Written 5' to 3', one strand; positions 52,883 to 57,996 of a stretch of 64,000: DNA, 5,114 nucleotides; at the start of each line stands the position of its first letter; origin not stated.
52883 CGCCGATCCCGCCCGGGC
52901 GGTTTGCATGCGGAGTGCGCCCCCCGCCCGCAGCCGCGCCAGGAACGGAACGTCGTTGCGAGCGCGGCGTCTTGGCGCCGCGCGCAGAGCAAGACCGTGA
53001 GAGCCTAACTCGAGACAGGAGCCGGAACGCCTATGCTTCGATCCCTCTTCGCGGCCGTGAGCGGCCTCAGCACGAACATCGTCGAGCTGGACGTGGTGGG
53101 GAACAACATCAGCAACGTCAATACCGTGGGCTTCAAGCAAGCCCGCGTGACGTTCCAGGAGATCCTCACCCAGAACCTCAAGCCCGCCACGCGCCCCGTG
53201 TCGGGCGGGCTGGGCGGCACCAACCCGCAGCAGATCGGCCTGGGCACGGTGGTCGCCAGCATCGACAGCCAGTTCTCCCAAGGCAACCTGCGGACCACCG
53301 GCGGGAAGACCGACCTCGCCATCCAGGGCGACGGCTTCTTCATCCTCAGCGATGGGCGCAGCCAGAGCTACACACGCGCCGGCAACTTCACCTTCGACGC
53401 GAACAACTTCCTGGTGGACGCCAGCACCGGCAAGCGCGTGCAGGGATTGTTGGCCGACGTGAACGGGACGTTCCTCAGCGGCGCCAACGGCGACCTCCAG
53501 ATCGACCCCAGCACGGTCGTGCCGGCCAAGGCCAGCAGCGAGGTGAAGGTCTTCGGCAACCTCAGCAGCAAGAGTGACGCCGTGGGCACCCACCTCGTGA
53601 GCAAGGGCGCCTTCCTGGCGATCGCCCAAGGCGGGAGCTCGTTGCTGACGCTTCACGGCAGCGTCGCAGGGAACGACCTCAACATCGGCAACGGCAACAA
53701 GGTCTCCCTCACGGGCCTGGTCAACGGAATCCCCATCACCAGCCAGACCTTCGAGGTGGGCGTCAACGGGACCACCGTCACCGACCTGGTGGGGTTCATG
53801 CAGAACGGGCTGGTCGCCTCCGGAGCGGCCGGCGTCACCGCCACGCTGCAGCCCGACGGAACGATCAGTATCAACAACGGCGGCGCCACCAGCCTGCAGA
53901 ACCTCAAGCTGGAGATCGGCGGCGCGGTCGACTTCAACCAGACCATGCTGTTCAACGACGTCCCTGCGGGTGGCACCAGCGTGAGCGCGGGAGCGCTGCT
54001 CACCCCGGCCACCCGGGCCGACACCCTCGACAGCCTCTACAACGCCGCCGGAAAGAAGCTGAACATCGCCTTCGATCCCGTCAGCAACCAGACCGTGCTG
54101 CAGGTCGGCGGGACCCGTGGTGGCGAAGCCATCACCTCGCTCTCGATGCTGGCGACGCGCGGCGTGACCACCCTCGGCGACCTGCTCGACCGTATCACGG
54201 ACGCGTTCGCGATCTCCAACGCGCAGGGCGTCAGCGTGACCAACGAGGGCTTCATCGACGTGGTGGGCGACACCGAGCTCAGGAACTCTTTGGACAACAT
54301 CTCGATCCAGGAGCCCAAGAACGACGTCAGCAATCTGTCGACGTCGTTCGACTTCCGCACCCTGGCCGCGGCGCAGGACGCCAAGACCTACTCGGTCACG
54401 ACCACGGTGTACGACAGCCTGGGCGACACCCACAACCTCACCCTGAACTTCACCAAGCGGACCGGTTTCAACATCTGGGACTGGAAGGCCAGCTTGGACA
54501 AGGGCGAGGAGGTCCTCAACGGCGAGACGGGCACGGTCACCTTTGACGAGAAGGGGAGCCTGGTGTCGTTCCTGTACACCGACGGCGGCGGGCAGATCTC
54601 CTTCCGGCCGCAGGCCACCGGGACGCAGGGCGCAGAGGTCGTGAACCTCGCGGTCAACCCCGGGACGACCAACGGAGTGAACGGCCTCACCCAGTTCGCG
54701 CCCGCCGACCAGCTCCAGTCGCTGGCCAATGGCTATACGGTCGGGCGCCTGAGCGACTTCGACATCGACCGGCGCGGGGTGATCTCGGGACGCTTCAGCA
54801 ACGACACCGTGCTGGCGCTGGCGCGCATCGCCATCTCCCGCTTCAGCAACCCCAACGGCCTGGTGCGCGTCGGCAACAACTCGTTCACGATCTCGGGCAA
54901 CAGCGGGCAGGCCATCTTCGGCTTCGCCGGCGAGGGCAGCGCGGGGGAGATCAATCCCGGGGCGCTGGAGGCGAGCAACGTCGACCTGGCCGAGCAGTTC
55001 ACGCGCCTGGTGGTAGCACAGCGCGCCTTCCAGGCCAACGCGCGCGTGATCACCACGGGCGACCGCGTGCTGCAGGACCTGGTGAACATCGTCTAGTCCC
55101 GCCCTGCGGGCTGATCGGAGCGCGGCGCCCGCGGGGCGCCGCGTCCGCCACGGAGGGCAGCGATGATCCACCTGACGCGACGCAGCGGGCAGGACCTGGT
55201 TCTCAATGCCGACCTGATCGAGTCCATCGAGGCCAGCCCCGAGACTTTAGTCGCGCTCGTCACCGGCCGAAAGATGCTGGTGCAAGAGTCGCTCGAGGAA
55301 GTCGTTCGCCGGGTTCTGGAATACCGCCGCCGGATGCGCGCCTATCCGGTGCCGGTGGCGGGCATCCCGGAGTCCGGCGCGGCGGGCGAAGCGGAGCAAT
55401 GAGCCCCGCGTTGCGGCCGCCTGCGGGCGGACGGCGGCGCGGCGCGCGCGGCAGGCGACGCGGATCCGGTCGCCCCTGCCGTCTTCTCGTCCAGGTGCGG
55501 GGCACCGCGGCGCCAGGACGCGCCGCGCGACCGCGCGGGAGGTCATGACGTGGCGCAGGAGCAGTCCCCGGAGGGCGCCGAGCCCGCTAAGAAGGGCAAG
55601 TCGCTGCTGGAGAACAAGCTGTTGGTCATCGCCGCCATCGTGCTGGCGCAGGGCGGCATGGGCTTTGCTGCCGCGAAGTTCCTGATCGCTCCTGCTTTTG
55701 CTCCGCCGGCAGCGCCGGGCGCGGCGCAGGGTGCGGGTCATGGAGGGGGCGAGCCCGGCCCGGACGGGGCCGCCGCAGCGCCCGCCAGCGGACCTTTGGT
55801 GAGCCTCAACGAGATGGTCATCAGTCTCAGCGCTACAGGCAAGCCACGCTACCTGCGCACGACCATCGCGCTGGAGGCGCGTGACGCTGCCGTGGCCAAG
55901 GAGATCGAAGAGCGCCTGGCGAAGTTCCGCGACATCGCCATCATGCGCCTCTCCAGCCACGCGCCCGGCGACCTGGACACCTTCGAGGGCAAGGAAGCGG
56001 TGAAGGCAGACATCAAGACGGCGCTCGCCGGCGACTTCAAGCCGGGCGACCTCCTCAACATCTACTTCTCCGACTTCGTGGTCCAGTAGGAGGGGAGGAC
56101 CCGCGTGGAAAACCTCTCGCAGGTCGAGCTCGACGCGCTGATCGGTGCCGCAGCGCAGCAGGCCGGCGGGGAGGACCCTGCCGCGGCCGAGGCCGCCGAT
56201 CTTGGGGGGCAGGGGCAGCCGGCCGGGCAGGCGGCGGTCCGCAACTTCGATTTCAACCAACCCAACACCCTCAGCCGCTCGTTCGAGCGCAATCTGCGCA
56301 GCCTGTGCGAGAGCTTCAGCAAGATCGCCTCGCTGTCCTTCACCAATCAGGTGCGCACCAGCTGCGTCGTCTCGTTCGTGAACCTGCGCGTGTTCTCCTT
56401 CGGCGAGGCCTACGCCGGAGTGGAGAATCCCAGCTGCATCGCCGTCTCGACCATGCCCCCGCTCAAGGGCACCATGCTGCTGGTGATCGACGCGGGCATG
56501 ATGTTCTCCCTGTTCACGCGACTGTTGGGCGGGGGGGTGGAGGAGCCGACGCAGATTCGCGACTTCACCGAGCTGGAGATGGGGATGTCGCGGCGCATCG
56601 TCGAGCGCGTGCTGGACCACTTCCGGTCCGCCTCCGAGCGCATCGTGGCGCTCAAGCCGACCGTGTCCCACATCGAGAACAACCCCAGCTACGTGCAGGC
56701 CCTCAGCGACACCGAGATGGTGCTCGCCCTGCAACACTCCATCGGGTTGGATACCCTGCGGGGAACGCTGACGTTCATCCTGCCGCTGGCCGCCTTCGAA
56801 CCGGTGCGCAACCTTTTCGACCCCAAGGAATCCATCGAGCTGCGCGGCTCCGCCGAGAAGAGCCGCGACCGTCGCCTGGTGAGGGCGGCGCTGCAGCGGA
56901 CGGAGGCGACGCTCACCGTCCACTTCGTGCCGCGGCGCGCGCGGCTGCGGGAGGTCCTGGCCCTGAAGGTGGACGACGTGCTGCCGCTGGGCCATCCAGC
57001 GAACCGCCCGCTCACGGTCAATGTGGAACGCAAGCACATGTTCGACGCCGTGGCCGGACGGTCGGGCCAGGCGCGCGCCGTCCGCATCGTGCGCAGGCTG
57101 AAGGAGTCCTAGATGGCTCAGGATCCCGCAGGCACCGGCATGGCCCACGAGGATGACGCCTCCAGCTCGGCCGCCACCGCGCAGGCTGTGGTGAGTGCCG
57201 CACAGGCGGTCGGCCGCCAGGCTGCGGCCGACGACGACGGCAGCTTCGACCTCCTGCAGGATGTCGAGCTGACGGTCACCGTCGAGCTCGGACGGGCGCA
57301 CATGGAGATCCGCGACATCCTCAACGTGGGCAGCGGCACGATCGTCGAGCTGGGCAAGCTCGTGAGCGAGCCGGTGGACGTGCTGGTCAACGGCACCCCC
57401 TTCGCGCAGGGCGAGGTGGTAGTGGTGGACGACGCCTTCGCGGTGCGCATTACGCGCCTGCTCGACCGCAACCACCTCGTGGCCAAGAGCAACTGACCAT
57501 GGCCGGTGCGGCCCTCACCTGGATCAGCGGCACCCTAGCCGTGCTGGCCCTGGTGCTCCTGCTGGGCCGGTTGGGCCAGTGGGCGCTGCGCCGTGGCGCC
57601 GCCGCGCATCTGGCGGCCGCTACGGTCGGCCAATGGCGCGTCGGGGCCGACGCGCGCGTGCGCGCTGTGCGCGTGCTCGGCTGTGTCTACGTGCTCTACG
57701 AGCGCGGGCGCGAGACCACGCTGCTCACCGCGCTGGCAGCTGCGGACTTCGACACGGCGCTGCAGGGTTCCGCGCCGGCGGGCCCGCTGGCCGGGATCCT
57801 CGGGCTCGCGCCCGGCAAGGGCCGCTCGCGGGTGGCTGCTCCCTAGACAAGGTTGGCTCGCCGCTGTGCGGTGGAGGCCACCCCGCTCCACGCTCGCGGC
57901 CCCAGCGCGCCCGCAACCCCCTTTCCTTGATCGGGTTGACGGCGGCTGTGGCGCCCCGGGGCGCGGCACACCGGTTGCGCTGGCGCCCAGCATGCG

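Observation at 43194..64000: Bacillus-like fla/che gene order in a diderm, sigma-54-using, high-GC organism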

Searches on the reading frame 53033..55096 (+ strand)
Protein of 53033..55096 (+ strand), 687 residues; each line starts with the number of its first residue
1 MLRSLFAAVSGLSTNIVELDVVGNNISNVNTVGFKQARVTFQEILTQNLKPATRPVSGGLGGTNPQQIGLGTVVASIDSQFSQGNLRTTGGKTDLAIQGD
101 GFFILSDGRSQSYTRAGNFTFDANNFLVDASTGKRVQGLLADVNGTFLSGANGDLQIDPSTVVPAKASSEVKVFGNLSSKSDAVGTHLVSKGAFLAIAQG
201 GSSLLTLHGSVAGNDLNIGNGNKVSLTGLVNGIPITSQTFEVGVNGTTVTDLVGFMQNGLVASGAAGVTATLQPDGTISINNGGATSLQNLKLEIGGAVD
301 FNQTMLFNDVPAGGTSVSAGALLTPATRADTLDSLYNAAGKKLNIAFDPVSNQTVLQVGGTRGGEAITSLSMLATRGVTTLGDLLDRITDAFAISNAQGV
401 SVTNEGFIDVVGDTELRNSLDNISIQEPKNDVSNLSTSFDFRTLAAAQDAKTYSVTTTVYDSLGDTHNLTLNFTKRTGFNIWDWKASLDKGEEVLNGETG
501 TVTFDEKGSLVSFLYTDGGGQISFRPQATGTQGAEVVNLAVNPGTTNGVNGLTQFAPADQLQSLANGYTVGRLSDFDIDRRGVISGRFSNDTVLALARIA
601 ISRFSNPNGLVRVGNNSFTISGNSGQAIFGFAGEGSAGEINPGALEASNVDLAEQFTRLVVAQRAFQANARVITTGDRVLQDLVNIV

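Call 5: search_protein_families(library=pfam, proteins=[window:53033-55096:+], max_evalue=0.01)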
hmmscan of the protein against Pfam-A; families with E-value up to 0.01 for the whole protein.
window:53033-55096:+ (687 aa): 4 families
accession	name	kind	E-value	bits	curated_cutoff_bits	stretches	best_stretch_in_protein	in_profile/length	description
PF06429.18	Flg_bbr_C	-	2.3e-15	56.3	23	1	642-686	2-46/46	Flagellar basal body rod FlgEFG protein C-terminal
PF07559.19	FlgE_D2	-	7.1e-13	49.7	22.7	1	448-564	17-137/142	Flagellar basal body protein FlaE D2 domain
PF22692.1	LlgE_F_G_D1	-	1.7e-10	41.3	27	1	96-157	1-47/64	Flagellar hook protein FlgE/F/G D1 domain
PF00460.25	Flg_bb_rod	-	6.4e-09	36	20.7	1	7-35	3-31/31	Flagella basal body rod protein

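Call 60: find_related_loci(query=A1, collection=metagenome_contigs, flank=10000)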
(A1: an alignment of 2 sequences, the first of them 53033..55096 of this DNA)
Query A1 (687 aa) in metagenome_contigs; peptide patterns used: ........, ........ (x = any residue, [..] = any of these).
600 stretches matched a pattern (row limit reached: there are more); 494 encode a relative of the query (tblastn E <= 1e-3); the best 80 are kept; 80 distinct loci.
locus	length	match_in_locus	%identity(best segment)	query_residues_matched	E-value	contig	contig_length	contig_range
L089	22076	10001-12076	39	1-686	2e-117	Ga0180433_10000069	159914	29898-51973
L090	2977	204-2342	37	1-687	3e-116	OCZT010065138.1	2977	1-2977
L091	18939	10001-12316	32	1-686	8e-95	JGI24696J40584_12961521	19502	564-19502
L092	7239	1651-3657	33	1-687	2e-90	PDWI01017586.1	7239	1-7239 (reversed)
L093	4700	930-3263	32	1-686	2e-87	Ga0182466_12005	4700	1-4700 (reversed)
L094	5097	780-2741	45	1-686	8e-54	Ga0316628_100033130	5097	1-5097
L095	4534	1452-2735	40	1-686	3e-50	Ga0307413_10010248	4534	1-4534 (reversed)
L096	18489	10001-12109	37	1-687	5e-116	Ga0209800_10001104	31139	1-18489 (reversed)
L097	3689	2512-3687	38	1-382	7e-49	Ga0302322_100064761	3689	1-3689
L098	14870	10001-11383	51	1-686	1e-47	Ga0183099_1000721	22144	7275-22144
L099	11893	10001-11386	52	1-686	1e-47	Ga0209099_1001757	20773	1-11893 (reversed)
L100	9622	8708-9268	52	1-184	3e-47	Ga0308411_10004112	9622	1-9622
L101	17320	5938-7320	49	1-686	2e-47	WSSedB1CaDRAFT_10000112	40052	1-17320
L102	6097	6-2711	38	17-686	1e-46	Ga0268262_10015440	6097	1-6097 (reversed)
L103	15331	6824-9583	30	1-686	1e-46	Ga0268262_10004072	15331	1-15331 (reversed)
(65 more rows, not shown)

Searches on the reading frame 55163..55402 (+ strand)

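Call 5: search_protein_families(library=pfam, proteins=[window:55163-55402:+], max_evalue=0.01)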
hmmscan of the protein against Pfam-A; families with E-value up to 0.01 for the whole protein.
window:55163-55402:+ (79 aa): 1 family
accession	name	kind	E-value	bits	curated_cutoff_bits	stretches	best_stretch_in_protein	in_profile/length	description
PF06289.16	FlbD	-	1.4e-23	82.6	24.7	1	1-57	1-57/59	Flagellar and Swarming motility proteins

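Call 11: search_protein_families(library=ncbifam, proteins=[window:55163-55402:+], max_evalue=1)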
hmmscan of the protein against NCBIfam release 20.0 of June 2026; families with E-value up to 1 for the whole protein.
window:55163-55402:+ (79 aa): 0 families

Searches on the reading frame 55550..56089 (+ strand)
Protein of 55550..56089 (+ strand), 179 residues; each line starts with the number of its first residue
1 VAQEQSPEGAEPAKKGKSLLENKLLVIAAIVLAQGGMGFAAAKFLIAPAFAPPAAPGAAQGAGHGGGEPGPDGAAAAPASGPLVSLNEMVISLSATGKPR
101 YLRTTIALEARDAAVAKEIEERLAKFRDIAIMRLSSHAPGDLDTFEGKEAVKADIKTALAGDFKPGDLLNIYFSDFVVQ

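Call 5: search_protein_families(library=pfam, proteins=[window:55550-56089:+], max_evalue=0.01)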
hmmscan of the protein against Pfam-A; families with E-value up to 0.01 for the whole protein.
window:55550-56089:+ (179 aa): 1 family
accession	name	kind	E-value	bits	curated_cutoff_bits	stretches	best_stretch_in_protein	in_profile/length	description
PF03748.19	FliL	-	7.4e-17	62.2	24.6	1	84-179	2-103/103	Flagellar basal body-associated protein FliL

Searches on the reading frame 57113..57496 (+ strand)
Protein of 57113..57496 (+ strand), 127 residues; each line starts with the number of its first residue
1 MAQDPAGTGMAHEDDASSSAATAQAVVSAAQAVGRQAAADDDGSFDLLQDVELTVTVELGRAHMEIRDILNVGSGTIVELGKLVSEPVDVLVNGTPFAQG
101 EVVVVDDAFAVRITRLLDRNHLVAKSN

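Call 5: search_protein_families(library=pfam, proteins=[window:57113-57496:+], max_evalue=0.01)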
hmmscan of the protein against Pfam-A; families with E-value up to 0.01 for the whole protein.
window:57113-57496:+ (127 aa): 1 family
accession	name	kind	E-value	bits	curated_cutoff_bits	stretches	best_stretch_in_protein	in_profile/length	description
PF01052.25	FliMN_C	-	2.1e-24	85.7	23.8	1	47-117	2-72/73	Type III flagellar switch regulator (C-ring) FliN C-term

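Call 11: search_protein_families(library=ncbifam, proteins=[window:57113-57496:+], max_evalue=1)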
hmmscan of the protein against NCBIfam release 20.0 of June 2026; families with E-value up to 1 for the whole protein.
window:57113-57496:+ (127 aa): 14 families
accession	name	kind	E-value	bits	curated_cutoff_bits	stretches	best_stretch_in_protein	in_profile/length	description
NF005995.1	PRK08119.1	equivalog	5.3e-31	108.4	218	1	16-120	269-373/376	flagellar motor switch phosphatase FliY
TIGR02480.1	fliN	equivalog_domain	8.3e-27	92.9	84.05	1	45-118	2-75/77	flagellar motor switch protein FliN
NF005275.1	PRK06782.1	equivalog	2.9e-18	65.9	681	1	24-117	423-516/516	flagellar motor switch protein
NF006272.1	PRK08432.1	equivalog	1.3e-17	64.3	219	1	29-116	176-263/274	flagellar motor switch protein FliY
TIGR02551.1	SpaO_YscQ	equivalog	4.8e-16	59.6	100.8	1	14-116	207-300/300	type III secretion system cytoplasmic ring protein SctQ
NF006273.1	PRK08433.1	equivalog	5.1e-15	55.6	114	1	44-123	14-93/100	flagellar motor switch protein FliN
TIGR01397.1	fliM_switch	equivalog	1.8e-09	37.2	219.6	1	47-116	249-318/320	flagellar motor switch protein FliM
NF005956.0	PRK08035.1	equivalog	6e-09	35.5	230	1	33-116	233-316/323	YscQ/HrcQ family type III secretion apparatus protein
NF005276.0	PRK06788.1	equivalog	1e-07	32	98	1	39-116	22-99/119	flagellar motor switch protein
NF005277.0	PRK06789.1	equivalog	1.2e-05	25.2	81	1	48-116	4-72/74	flagellar motor switch protein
NF006018.0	PRK08158.1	equivalog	8.1e-05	21.8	223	1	41-118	220-297/303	YscQ/HrcQ family type III secretion apparatus protein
NF004605.0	PRK05933.1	equivalog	0.00015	20.9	536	1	54-113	309-369/372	type III secretion system protein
NF041626.1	malyCoAlyase_Halo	equivalog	0.023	13.6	500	1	41-90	131-176/340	L-malyl-CoA/beta-methylmalyl-CoA lyase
NF011186.0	PRK14592.1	equivalog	0.041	13.7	190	1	50-81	100-131/171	16S rRNA-processing protein RimM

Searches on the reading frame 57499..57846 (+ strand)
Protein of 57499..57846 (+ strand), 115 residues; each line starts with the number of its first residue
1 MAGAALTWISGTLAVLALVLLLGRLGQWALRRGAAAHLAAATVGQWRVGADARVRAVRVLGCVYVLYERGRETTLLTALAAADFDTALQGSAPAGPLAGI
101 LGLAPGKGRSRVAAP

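Call 5: search_protein_families(library=pfam, proteins=[window:57499-57846:+], max_evalue=0.01)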
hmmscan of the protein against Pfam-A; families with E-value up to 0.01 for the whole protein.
window:57499-57846:+ (115 aa): 0 families

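Call 11: search_protein_families(library=ncbifam, proteins=[window:57499-57846:+], max_evalue=1)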
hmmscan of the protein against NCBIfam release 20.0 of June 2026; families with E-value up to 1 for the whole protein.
window:57499-57846:+ (115 aa): 0 families

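Call 16: search_protein_families(library=pfam, proteins=[window:57499-57846:+], max_evalue=5)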
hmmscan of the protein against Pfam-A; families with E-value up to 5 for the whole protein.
window:57499-57846:+ (115 aa): 1 family
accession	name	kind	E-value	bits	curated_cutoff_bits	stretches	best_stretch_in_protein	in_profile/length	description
PF04347.18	FliO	-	0.055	14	22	1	28-93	1-75/91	Flagellar biosynthesis protein, FliO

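Call 69: search_protein_representatives(protein=window:57499-57846:+)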
Query: 115 residues. Proteins with E-value up to 0.001 (for the whole library): 10; up to 1e-10: 9; up to 1e-30: 1. The best 10 are listed.
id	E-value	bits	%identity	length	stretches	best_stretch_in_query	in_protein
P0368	8.0e-63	225.6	100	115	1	1-115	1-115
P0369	1.0e-18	83.7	47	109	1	6-98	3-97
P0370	1.3e-18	83.3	54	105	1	7-97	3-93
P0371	2.1e-16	76.2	48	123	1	7-96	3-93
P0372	5.1e-16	75.0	46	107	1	5-109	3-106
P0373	1.3e-14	70.4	39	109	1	6-106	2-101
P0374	3.2e-14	69.2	45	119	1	5-92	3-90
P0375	8.6e-13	64.6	49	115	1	6-85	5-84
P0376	6.7e-12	61.7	45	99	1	6-99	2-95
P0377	3.3e-08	49.8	37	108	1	6-109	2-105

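Call 71: search_protein_families(library=pfam, alignment_id=A2, max_evalue=1)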
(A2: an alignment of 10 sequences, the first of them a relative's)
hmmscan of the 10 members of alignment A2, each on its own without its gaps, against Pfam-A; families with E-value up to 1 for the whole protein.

A. member 1, P0368 (115 aa): 1 family
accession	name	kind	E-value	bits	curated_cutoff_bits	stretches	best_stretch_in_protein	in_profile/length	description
PF04347.18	FliO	-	0.055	14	22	1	28-93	1-75/91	Flagellar biosynthesis protein, FliO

B. families by the number of members that match (of 10 scanned): 5 families
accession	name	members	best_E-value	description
PF04347.18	FliO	4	1.2e-05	Flagellar biosynthesis protein, FliO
PF02548.21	Pantoate_transf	1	0.024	Ketopantoate hydroxymethyltransferase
PF04298.18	Zn_peptidase_2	1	0.083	Putative neutral zinc metallopeptidase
PF11850.13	DUF3370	1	0.22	Protein of unknown function (DUF3370)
PF09363.15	XFP_C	1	0.31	XFP C-terminal domain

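Call 75: predict_structure(alignment_id=A2)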
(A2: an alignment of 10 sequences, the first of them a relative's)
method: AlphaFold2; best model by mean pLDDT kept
length: 115 residues; sequences in the alignment: 10
mean_pLDDT: 82.7   pTM: 0.50
mean pLDDT of the five models: 82.7, 81.6, 81.5, 81.4, 80.5
residues with pLDDT >= 90: 64; 70-90: 20; 50-70: 22; < 50: 9
segments of 3 or more residues with pLDDT < 50: 107-111, 113-115
pLDDT, mean of each block of 10 residues (from residue 1): 85 96 89 68 94 96 96 97 92 64 51 46
secondary structure, 60 per line:
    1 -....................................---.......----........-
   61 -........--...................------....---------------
elements in order: H2-37 E41-47 E52-59 E62-69 E72-80 H81-90 H97-100

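Call 78: fold_search(model_id=the predicted structure, library=pdb)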
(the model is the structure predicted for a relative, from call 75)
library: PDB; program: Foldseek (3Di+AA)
matches with E <= 10: 350; with E <= 0.001: 0
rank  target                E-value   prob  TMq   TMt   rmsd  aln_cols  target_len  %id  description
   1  8vl3_MODEL_1_A        4.0e-01  0.95  0.29  0.32   6.8        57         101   14  Solution NMR structure of de novo designed protein F3 parent (released 2024-08-07)
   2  5a4n_A                8.3e-01  0.51  0.28  0.42   4.8        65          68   14  Crystal structure of BPSL1147, a PC4 homolog from Burkholderia pseudomallei K96243 (tetragonal crystal form) (released 2016-04-06)
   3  6b46_I                1.0e+00  0.69  0.30  0.40   3.8        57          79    5  Cryo-EM structure of Type I-F CRISPR crRNA-guided Csy surveillance complex with bound anti-CRISPR protein AcrF1 (released 2017-10-18)
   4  4bhm_D                1.1e+00  0.72  0.26  0.38   4.8        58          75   19  The crystal structure of MoSub1-DNA complex reveals a novel DNA binding mode (released 2014-04-23)
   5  6a27_B                1.2e+00  0.51  0.26  0.17   6.0        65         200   15  Crystal structure of PprA W183R mutant form 1 (released 2018-12-26)
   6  6fvl_D                1.2e+00  0.20  0.21  0.08   3.5        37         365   27  DNA polymerase sliding clamp from Escherichia coli with bound P7 peptide (released 2019-04-10)
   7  6rd4_7                1.4e+00  0.57  0.25  0.18   4.3        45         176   20  CryoEM structure of Polytomella F-ATP synthase, Full dimer, composite map (released 2019-07-03)
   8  8ip8_NB               1.4e+00  0.57  0.28  0.41   4.4        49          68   31  Wheat 80S ribosome stalled on AUG-Stop boron dependently (released 2024-02-21)
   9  8asv_A                1.5e+00  0.94  0.33  0.03   2.0        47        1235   11  Cryo-EM structure of yeast Elongator complex (released 2022-12-07)
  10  2f51_A                1.6e+00  0.41  0.20  0.21   3.1        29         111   17  Structure of Trichomonas vaginalis thioredoxin (released 2006-01-31)
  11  6a27_A                1.7e+00  0.41  0.27  0.17   5.9        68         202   15  Crystal structure of PprA W183R mutant form 1 (released 2018-12-26)
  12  6pth_A                1.7e+00  0.16  0.21  0.08   3.6        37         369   24  Crystal structure of a DnaN sliding clamp (DNA polymerase III subunit beta) from Pseudomonas aeruginosa bound to grise (released 2019-08-07)
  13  3eb8_B                1.9e+00  0.90  0.34  0.12   2.1        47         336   17  VirA (released 2008-09-30)
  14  5z8y_B                1.9e+00  0.60  0.25  0.17   3.6        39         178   13  Crystal structure of human LRRTM2 in complex with Neurexin 1beta (released 2018-10-10)
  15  3iez_B                1.9e+00  0.54  0.27  0.32   3.0        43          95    9  Crystal structure of the RasGAP C-terminal (RGC) domain of IQGAP2 (released 2009-11-03)
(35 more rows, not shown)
